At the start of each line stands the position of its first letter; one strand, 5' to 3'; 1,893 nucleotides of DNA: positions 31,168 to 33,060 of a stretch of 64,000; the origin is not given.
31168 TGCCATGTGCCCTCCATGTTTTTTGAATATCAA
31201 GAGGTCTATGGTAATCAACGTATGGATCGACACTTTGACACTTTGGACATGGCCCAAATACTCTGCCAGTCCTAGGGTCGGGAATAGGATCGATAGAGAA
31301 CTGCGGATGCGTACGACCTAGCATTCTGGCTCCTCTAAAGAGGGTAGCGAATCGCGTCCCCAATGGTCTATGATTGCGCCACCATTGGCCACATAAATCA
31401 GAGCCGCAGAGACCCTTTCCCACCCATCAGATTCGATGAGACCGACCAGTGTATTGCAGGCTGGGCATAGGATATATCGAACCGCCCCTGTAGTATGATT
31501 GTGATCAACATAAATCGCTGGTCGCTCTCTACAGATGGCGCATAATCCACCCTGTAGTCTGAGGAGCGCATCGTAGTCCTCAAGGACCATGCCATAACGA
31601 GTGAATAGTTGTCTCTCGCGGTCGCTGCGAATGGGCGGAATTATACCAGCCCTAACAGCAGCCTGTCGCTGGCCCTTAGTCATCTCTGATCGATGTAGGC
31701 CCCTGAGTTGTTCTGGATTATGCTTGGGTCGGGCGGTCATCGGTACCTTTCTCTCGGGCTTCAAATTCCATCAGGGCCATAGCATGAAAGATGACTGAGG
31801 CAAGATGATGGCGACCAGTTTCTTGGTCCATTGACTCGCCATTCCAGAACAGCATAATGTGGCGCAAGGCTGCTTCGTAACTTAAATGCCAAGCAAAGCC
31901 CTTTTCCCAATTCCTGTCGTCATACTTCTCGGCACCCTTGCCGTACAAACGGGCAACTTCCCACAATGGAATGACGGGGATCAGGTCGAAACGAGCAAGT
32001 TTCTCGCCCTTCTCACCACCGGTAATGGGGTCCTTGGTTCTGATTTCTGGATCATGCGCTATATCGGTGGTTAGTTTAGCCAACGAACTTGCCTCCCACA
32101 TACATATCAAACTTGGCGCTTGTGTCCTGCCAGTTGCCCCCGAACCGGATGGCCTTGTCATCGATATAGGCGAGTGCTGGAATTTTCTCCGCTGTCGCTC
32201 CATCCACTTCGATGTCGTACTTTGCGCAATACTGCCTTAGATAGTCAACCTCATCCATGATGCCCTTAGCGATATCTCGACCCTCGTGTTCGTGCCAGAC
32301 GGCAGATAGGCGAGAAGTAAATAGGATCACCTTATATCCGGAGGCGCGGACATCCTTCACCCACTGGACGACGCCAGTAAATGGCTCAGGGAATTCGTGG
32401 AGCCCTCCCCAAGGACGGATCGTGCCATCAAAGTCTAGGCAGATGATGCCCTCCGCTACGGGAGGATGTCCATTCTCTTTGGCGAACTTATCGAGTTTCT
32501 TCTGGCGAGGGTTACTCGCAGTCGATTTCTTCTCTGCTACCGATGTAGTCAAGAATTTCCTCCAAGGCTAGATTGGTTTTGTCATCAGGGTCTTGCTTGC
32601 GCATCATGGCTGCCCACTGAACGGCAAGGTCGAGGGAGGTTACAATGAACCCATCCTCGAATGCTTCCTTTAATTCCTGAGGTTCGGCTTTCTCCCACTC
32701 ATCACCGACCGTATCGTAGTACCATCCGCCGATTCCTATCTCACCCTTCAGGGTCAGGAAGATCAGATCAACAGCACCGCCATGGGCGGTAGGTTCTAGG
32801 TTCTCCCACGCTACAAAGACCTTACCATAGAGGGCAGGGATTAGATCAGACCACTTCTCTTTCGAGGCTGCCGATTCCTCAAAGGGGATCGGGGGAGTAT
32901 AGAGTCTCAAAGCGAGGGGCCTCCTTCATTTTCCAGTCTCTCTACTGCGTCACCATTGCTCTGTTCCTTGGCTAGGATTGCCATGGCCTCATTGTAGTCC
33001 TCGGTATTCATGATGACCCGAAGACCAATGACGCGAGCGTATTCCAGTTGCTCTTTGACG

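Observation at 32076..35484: A sugar-modification cluster lies directly downstream of the lysis cassette: hexapeptide N-acyltransferase, GT2, Gfo/Idh/MocA oxidoreductase and a nearby HAD phosphatase.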

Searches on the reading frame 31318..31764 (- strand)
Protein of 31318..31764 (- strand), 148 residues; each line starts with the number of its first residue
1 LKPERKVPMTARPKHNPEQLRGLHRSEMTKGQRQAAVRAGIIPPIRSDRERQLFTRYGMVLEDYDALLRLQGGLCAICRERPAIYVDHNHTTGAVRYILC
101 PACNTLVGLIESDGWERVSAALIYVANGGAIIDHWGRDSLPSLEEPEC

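Call 3: search_protein_families(library=pfam, proteins=[window:31318-31764:-], max_evalue=0.01)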
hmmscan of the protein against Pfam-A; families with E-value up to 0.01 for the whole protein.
window:31318-31764:- (148 aa): 1 family
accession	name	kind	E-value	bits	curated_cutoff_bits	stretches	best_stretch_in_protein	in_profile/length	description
PF02945.21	Endonuclease_7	-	1.8e-17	63.5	23.6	1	52-125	3-80/82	Recombination endonuclease VII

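Call 4: search_protein_families(library=phrogs, proteins=[window:31318-31764:-], max_evalue=0.001)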
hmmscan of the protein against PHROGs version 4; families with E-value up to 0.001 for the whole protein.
window:31318-31764:- (148 aa): 5 families
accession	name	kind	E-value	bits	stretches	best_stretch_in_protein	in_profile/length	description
phrog_2914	-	DNA, RNA and nucleotide metabolism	5.5e-25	89.2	1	47-130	70-157/190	endonuclease VII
phrog_2633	-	DNA, RNA and nucleotide metabolism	3.3e-20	73.7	1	36-127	57-138/142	endonuclease VII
phrog_307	-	DNA, RNA and nucleotide metabolism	4.2e-18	67.4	1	48-110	96-162/334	endonuclease VII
phrog_423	-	DNA, RNA and nucleotide metabolism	1e-10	42.8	1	66-112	17-69/159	endonuclease VII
phrog_11865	-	DNA, RNA and nucleotide metabolism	0.0004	21.8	0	86-111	2-27/95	endonuclease VII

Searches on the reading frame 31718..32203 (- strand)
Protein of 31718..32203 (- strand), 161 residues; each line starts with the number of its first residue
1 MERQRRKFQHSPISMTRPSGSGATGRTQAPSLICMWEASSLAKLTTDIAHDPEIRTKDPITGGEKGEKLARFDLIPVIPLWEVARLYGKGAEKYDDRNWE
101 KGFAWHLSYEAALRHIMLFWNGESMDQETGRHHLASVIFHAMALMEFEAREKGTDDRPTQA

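Call 3: search_protein_families(library=pfam, proteins=[window:31718-32203:-], max_evalue=0.01)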
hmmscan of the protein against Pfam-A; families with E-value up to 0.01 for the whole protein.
window:31718-32203:- (161 aa): 1 family
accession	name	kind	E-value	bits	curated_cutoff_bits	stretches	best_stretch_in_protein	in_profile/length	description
PF18909.5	dGTP_diPhyd_N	-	5.8e-31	106.8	27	1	61-157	3-99/99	dATP/dGTP diphosphohydrolase, N-terminal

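Call 4: search_protein_families(library=phrogs, proteins=[window:31718-32203:-], max_evalue=0.001)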
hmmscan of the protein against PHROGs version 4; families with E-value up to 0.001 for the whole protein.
window:31718-32203:- (161 aa): 9 families
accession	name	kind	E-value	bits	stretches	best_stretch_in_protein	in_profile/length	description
phrog_11257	-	unknown function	3.6e-45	155.5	1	60-159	11-110/200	-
phrog_16254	-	unknown function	1.9e-37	130.6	1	60-159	17-118/377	-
phrog_801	-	DNA, RNA and nucleotide metabolism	6e-37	129.3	1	54-159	92-198/476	dATP / dGTP pyrophosphohydrolase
phrog_2252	-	lysis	2.2e-31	110.6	1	37-159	80-203/285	endolysin; inhibits RNA polymerase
phrog_5332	-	unknown function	4.9e-30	105.6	1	60-157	113-210/215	-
phrog_19680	-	unknown function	6.2e-16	60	1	55-152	83-184/188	-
phrog_37590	-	unknown function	5.7e-14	52.9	1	70-157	53-152/341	-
phrog_18716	-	unknown function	2.7e-10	41.5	1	70-148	24-97/114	-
phrog_5033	-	lysis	5.3e-09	37.3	1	80-154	99-174/178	endolysin; inhibits RNA polymerase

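Call 9: search_protein_families(library=ncbifam, proteins=[window:31718-32203:-], max_evalue=0.01)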
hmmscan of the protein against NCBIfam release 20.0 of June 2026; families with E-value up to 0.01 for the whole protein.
window:31718-32203:- (161 aa): 0 families

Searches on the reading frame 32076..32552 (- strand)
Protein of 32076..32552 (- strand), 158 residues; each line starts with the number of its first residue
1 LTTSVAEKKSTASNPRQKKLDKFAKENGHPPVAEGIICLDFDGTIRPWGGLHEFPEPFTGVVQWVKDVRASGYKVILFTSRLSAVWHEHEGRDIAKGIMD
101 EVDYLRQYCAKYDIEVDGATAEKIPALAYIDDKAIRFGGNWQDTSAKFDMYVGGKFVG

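Call 3: search_protein_families(library=pfam, proteins=[window:32076-32552:-], max_evalue=0.01)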
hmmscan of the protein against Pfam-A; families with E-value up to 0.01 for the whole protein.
window:32076-32552:- (158 aa): 0 families

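Call 4: search_protein_families(library=phrogs, proteins=[window:32076-32552:-], max_evalue=0.001)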
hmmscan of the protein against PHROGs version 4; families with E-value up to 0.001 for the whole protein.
window:32076-32552:- (158 aa): 3 families
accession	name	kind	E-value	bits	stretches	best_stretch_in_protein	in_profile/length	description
phrog_1238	-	moron, auxiliary metabolic gene and host takeover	5.2e-14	53.1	1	35-139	23-121/155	phosphoheptose isomerase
phrog_24386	-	unknown function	0.00027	21.1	1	35-138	4-103/339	-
phrog_23773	-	unknown function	0.00077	19.3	0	16-141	34-169/451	-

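Call 9: search_protein_families(library=ncbifam, proteins=[window:32076-32552:-], max_evalue=0.01)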
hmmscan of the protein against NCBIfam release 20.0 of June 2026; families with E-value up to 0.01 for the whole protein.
window:32076-32552:- (158 aa): 1 family
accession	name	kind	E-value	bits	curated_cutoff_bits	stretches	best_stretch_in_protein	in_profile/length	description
TIGR01662.1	HAD-SF-IIIA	subfamily_domain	0.00099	19.2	44.6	1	36-82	2-51/141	HAD-IIIA family hydrolase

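Call 67: search_protein_families(library=padloc, proteins=[window:32076-32552:-], max_evalue=0.001)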
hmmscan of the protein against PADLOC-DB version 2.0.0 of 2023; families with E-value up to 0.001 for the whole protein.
window:32076-32552:- (158 aa): 0 families

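Call 68: search_solved_structures(query=window:32076-32552:-, max_evalue=1, show_alignments=1)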
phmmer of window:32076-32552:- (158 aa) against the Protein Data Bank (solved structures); distinct sequences matched with E-value up to 1: 5.
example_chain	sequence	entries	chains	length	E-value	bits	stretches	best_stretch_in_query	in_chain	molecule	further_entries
7mcc_A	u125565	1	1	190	0.0012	22.2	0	60-83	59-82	AI-designed TIM-barrel F2C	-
7smj_A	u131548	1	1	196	0.0015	21.9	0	60-83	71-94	AI-designed TIM-barrel F2N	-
7mcd_A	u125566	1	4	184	0.019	18.3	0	55-84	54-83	AI-designed TIM-barrel F15C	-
8hvq_A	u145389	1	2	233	0.13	15.6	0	37-84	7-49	Cof-type HAD-IIB family hydrolase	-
7xhz_A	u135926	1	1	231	0.2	15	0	37-95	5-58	Phosphatase, SAV2152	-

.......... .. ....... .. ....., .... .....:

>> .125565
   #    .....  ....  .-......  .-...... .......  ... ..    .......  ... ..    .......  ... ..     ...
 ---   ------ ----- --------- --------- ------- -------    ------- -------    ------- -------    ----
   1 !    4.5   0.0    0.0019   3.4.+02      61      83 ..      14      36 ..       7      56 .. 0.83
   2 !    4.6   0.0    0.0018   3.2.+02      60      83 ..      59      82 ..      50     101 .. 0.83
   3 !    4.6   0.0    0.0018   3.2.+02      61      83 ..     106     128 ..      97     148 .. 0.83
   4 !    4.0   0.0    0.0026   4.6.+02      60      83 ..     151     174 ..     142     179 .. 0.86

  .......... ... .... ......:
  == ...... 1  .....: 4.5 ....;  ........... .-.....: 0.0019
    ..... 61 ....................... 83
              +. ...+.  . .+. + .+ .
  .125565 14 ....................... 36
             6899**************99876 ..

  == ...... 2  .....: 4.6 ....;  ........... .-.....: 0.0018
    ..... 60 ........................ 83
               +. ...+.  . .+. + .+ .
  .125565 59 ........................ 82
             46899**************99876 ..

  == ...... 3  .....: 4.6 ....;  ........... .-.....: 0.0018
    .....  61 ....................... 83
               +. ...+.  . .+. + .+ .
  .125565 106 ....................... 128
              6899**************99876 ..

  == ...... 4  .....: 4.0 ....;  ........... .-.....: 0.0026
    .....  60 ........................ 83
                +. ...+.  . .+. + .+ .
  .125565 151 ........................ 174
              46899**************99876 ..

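Call 99: search_solved_structures(query=A4, max_evalue=1, show_alignments=2)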
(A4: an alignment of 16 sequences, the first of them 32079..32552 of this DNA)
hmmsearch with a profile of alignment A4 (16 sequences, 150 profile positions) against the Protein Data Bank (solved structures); distinct sequences matched with E-value up to 1: 18.
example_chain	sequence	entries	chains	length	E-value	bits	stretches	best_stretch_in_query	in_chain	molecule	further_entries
1xpj_A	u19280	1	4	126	3.3e-06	30.1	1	33-145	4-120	hypothetical protein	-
7mcd_A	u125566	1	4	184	0.00016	24.6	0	48-87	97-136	AI-designed TIM-barrel F15C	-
7xhz_A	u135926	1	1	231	0.0012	21.7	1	33-84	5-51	Phosphatase, SAV2152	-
2obb_A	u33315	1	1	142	0.0017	21.3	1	32-147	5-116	Hypothetical protein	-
8hvq_A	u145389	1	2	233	0.007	19.3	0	33-77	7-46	Cof-type HAD-IIB family hydrolase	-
1f5s_A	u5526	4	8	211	0.0073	19.2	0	46-74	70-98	PHOSPHOSERINE PHOSPHATASE (PSP) | Phosphoserine Phosphatase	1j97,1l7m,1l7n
2gmw_A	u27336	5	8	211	0.011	18.6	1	28-76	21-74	D,D-heptose 1,7-bisphosphate phosphatase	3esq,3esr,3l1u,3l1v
3kd3_A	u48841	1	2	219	0.013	18.4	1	54-81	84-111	Phosphoserine phosphohydrolase-like protein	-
3l8e_A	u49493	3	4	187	0.026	17.4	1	33-76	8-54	D,D-heptose 1,7-bisphosphate phosphatase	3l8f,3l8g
9iqw_A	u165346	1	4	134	0.033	17.1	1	33-131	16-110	Capsule biosynthesis protein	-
1l7o_A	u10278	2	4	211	0.067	16.1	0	46-74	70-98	PHOSPHOSERINE PHOSPHATASE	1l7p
4ex6_A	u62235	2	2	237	0.1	15.5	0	15-43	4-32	AlnB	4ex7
3mc1_A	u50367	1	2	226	0.32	13.9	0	35-77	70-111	Predicted phosphatase, HAD family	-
4pnh_A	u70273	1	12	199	0.41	13.5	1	29-75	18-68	D,D-heptose 1,7-bisphosphate phosphatase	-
3jy6_A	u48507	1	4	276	0.47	13.3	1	31-101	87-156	Transcriptional regulator, LacI family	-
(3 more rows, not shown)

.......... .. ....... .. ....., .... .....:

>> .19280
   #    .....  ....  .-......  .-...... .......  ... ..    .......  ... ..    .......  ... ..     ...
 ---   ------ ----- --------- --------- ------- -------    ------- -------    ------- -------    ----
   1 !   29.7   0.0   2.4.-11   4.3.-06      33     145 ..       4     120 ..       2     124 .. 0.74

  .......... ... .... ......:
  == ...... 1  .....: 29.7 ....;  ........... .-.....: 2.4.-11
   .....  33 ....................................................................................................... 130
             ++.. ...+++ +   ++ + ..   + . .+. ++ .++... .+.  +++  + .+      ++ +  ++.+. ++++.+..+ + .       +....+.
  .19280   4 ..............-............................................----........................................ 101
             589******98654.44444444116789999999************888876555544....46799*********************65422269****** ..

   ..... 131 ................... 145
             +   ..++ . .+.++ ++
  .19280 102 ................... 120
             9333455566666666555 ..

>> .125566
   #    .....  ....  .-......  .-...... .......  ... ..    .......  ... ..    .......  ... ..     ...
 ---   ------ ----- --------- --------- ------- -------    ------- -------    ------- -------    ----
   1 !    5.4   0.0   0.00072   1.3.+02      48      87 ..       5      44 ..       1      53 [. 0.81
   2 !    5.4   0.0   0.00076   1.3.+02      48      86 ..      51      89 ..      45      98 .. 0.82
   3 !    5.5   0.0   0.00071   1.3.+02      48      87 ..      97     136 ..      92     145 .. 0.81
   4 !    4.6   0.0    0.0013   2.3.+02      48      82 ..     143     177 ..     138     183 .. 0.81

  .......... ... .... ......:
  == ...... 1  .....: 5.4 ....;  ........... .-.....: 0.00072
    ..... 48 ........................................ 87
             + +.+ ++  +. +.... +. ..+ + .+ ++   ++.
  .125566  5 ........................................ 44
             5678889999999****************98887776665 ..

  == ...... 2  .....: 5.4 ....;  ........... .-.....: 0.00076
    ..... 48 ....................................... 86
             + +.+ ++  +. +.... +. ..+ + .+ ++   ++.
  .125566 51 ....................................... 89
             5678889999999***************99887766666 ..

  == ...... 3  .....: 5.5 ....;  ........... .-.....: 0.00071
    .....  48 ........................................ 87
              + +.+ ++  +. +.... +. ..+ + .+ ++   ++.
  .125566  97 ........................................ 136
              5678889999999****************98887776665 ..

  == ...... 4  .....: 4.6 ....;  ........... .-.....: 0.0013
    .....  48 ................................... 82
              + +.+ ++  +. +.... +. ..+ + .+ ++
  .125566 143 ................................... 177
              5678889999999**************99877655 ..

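Call 105: predict_structure(protein=window:32079-32552:-)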
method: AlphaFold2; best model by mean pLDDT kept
length: 158 residues; sequences in the alignment: 1
mean_pLDDT: 39.8   pTM: 0.31
mean pLDDT of the five models: 39.8, 38.6, 35.9, 35.2, 34.9
residues with pLDDT >= 90: 0; 70-90: 0; 50-70: 20; < 50: 138
segments of 3 or more residues with pLDDT < 50: 1-16, 23-63, 67-92, 94-98, 114-158
pLDDT, mean of each block of 10 residues (from residue 1): 33 46 43 37 35 41 47 39 39 48 53 43 31 34 36 30
secondary structure, 60 per line:
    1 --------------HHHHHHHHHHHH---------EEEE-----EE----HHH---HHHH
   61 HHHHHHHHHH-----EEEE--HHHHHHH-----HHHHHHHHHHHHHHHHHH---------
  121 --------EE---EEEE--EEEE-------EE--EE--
elements in order: H15-26 E36-39 H57-70 E76-79 H82-88 H94-111 E134-137 E140-143

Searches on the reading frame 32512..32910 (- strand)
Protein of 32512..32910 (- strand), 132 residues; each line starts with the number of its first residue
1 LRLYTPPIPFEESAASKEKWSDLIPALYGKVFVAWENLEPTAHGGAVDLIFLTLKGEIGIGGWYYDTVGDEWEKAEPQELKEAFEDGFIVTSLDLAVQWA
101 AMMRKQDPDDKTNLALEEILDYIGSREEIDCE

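Call 3: search_protein_families(library=pfam, proteins=[window:32512-32910:-], max_evalue=0.01)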
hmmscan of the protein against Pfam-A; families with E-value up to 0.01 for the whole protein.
window:32512-32910:- (132 aa): 0 families

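Call 4: search_protein_families(library=phrogs, proteins=[window:32512-32910:-], max_evalue=0.001)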
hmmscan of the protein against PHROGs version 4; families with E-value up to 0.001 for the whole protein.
window:32512-32910:- (132 aa): 0 families

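Call 9: search_protein_families(library=ncbifam, proteins=[window:32512-32910:-], max_evalue=0.01)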
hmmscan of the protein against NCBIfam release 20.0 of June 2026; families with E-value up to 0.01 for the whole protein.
window:32512-32910:- (132 aa): 0 families

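Call 67: search_protein_families(library=padloc, proteins=[window:32512-32910:-], max_evalue=0.001)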
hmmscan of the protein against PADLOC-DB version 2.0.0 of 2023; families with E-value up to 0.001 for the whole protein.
window:32512-32910:- (132 aa): 0 families
